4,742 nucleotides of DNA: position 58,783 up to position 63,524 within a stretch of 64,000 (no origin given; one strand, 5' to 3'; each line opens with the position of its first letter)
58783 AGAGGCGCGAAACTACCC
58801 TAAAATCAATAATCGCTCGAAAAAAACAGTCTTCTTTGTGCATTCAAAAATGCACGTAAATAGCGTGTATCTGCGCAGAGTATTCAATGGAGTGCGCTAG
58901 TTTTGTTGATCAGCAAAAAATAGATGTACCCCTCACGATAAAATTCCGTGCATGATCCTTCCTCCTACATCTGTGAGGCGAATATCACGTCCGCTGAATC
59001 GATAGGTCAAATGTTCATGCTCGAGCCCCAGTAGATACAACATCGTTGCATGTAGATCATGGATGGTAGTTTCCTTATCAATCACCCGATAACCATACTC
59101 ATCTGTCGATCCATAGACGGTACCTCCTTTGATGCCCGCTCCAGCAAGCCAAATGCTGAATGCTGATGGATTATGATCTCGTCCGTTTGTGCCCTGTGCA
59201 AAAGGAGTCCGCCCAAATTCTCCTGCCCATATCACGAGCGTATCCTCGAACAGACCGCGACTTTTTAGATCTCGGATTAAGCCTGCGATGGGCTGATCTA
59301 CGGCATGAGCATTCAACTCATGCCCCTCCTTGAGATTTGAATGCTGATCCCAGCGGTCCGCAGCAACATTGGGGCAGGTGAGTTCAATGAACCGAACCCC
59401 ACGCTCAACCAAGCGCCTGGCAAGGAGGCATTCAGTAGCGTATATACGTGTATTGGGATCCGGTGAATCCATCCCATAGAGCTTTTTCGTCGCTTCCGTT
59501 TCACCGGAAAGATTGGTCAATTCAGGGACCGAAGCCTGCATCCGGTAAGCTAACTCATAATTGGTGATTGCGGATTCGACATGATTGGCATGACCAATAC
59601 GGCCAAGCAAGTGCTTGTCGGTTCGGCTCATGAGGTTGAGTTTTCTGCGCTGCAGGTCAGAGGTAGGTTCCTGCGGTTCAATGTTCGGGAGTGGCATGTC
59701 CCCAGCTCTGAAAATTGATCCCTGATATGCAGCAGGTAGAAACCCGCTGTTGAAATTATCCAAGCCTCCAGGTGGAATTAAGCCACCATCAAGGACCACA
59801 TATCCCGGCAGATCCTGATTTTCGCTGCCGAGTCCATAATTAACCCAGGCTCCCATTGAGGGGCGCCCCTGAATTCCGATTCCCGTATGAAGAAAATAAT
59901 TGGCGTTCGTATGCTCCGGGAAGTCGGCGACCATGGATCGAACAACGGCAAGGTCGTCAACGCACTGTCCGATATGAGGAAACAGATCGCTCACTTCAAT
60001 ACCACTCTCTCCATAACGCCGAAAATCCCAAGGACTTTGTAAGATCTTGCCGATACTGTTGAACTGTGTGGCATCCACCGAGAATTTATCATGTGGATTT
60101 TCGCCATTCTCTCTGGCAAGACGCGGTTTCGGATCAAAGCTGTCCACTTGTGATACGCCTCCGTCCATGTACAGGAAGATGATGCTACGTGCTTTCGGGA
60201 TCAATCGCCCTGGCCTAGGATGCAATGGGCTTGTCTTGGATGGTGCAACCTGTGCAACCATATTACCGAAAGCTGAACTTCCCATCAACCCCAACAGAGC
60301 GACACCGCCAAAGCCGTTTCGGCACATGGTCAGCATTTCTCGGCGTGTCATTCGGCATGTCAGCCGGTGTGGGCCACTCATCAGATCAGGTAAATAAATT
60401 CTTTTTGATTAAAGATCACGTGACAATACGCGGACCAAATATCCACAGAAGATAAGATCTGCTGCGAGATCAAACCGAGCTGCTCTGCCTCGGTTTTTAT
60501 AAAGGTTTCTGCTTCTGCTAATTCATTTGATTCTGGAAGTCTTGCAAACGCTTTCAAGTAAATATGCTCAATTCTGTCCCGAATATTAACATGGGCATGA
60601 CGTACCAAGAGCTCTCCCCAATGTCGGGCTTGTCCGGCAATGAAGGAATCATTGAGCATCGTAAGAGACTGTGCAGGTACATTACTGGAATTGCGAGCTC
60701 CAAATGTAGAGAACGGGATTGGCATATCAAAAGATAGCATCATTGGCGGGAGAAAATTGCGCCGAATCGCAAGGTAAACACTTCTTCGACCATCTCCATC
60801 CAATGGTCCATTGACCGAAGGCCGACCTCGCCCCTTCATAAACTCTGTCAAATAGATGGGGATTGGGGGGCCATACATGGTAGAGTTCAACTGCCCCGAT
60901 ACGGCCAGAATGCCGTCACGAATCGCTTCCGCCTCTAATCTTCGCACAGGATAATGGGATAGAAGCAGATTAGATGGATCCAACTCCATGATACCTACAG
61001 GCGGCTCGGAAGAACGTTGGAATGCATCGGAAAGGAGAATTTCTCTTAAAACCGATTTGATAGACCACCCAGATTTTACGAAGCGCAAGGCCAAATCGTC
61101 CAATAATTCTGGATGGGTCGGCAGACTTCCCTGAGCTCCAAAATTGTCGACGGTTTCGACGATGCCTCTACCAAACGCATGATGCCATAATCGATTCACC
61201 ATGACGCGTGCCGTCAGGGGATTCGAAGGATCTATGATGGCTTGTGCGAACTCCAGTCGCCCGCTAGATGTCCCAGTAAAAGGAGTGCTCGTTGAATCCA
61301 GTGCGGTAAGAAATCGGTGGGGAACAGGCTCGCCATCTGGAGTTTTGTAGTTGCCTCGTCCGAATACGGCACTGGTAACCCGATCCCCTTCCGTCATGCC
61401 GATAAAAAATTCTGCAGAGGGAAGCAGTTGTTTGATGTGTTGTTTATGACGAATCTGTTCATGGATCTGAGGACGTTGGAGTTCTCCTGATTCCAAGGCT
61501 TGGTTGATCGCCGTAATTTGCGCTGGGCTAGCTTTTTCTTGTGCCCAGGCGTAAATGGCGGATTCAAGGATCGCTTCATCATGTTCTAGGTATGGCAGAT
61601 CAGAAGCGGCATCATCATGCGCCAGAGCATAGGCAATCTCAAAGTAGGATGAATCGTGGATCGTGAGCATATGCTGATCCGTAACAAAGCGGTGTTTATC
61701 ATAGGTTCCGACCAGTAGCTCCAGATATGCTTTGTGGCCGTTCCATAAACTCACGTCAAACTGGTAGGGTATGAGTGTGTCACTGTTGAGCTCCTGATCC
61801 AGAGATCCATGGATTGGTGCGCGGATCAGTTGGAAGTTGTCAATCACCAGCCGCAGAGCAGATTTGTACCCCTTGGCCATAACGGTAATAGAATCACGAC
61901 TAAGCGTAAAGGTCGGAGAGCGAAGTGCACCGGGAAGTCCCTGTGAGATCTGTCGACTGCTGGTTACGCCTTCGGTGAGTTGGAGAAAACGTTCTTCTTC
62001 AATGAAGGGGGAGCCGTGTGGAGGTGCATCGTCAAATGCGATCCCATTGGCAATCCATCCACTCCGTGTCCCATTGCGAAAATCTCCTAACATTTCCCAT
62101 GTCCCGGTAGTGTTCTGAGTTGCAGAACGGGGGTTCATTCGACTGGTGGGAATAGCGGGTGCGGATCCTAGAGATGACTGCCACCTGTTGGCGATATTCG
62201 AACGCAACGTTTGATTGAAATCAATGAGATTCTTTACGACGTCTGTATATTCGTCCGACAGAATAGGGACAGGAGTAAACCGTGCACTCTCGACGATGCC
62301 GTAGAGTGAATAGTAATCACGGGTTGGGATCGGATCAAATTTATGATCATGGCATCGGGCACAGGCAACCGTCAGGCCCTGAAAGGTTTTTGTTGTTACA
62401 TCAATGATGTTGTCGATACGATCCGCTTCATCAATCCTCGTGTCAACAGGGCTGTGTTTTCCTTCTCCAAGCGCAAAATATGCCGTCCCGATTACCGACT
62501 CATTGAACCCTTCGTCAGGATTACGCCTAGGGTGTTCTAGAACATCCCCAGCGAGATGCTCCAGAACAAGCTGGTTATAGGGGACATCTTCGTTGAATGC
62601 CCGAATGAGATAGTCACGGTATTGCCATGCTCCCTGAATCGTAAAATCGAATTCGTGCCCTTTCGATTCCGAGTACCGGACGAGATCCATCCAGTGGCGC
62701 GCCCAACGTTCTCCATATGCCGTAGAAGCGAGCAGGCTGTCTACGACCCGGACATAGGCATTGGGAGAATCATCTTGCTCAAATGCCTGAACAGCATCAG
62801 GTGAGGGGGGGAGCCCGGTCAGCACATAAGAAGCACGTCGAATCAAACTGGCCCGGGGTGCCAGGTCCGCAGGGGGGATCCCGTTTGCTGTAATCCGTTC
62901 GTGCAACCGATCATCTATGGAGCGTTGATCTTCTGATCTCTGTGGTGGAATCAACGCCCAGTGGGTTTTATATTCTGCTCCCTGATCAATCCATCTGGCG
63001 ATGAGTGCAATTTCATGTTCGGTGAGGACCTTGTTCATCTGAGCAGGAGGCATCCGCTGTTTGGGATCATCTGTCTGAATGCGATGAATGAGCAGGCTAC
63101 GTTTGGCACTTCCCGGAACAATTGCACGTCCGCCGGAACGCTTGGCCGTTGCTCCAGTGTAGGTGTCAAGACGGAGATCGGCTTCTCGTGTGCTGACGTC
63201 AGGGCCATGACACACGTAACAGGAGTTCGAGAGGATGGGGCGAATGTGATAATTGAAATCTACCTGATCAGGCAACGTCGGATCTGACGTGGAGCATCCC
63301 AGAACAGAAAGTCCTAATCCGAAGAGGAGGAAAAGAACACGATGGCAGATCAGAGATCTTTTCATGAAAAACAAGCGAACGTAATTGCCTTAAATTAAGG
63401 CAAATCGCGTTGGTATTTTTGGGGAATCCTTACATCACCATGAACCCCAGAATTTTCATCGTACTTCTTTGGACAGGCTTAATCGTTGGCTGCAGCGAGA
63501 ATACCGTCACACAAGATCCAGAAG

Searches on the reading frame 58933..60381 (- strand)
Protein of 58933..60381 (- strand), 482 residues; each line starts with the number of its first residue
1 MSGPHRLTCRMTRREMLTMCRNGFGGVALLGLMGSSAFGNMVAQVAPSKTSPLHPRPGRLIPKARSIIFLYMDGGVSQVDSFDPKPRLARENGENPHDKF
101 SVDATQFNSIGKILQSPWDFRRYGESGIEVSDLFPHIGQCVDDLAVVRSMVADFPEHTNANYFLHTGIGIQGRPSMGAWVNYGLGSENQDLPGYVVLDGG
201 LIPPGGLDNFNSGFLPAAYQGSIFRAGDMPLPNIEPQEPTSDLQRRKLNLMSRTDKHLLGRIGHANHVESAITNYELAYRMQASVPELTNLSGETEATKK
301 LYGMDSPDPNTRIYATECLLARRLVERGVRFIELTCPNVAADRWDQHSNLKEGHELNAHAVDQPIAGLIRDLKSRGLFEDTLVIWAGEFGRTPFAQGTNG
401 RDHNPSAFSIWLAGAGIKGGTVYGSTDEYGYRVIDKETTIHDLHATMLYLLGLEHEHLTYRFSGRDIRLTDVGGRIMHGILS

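Call 7: search_protein_families(library=pfam, proteins=[window:58933-60381:-], max_evalue=0.01)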
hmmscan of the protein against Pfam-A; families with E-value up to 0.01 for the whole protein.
window:58933-60381:- (482 aa): 1 family
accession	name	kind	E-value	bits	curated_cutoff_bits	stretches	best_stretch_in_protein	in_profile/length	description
PF07394.17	DUF1501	-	2.9e-140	468.3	27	1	64-481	1-390/390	Protein of unknown function (DUF1501)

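Call 8: search_protein_families(library=padloc, proteins=[window:58933-60381:-], max_evalue=0.01)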
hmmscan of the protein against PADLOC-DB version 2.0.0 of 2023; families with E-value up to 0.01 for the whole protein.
window:58933-60381:- (482 aa): 0 families

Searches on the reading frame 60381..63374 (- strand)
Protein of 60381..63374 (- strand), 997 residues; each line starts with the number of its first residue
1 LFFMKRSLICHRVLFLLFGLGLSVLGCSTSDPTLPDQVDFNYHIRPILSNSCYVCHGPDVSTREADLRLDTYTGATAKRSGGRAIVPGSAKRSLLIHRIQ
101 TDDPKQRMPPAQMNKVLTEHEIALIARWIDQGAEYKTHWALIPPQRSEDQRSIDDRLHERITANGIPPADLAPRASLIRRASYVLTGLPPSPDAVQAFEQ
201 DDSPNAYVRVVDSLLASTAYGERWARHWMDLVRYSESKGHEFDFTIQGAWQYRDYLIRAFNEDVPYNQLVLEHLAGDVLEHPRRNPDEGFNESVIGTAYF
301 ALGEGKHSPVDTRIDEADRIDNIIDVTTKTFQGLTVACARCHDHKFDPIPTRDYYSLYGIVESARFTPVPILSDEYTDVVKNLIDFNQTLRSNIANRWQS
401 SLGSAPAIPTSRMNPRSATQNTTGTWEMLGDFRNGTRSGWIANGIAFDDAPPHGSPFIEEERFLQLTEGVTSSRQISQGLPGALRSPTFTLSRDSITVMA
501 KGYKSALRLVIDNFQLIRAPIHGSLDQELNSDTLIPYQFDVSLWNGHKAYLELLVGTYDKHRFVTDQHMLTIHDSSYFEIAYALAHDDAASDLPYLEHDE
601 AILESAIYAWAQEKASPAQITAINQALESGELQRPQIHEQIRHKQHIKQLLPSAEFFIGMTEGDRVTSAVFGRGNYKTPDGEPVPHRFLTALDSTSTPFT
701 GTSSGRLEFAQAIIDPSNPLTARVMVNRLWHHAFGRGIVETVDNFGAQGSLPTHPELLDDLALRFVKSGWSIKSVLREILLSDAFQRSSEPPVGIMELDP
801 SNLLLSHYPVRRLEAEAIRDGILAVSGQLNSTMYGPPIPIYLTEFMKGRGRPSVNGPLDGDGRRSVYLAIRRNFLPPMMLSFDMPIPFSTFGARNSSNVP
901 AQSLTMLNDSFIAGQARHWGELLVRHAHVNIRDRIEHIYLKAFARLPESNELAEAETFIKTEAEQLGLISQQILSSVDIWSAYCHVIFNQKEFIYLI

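Call 7: search_protein_families(library=pfam, proteins=[window:60381-63374:-], max_evalue=0.01)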
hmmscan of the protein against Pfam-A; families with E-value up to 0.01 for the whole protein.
window:60381-63374:- (997 aa): 4 families
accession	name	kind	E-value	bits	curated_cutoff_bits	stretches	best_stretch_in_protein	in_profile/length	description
PF07587.16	PSD1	-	1.6e-82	277.1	28.5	1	705-958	1-243/244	Protein of unknown function (DUF1553)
PF07583.16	PSCyt2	-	2.4e-71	240.4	29.8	1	153-364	2-207/209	Protein of unknown function (DUF1549)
PF07635.16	PSCyt1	-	8.5e-17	62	22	1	52-111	1-58/59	Planctomycete cytochrome C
PF00034.26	Cytochrom_C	-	0.0013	20.4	21.3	0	49-131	9-88/90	Cytochrome c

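Call 8: search_protein_families(library=padloc, proteins=[window:60381-63374:-], max_evalue=0.01)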
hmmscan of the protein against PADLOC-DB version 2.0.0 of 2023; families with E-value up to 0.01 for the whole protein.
window:60381-63374:- (997 aa): 0 families
